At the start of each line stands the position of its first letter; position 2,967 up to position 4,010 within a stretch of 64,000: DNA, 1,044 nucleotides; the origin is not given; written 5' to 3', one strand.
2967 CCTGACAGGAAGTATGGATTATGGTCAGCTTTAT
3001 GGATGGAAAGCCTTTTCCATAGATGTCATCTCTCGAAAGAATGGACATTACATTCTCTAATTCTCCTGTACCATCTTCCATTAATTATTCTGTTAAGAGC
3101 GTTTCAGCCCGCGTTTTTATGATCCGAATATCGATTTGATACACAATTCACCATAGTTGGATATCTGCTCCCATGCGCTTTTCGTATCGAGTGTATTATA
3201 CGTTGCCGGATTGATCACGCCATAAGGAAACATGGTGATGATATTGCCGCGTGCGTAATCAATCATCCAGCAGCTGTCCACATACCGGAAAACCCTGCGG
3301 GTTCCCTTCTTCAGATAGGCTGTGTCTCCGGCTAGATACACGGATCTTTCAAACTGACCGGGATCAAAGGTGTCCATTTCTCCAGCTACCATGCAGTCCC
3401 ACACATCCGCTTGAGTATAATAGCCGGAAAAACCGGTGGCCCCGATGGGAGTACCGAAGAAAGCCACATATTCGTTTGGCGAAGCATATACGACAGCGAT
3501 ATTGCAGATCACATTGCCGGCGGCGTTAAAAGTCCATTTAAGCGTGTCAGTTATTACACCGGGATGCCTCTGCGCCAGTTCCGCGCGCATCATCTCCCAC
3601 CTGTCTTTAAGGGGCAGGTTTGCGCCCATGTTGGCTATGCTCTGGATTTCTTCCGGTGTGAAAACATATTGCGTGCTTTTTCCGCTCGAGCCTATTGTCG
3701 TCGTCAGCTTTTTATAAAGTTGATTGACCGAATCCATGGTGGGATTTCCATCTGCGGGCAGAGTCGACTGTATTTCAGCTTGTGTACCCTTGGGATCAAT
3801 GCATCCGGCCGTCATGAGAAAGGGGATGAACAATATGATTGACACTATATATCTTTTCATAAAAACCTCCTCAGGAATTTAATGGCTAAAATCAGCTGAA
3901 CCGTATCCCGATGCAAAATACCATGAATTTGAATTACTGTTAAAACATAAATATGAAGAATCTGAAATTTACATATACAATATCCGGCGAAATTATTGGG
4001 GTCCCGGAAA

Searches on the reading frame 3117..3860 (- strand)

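Call 79: search_protein_families(library=pfam, proteins=[window:3117-3860:-], max_evalue=0.0001)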
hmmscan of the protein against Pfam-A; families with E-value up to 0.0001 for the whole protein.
window:3117-3860:- (247 aa): 1 family
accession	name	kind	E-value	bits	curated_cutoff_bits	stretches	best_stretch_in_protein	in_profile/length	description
PF04622.18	ERG2_Sigma1R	-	8.5e-38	130.3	21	1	61-243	18-205/210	ERG2 and Sigma1 receptor like protein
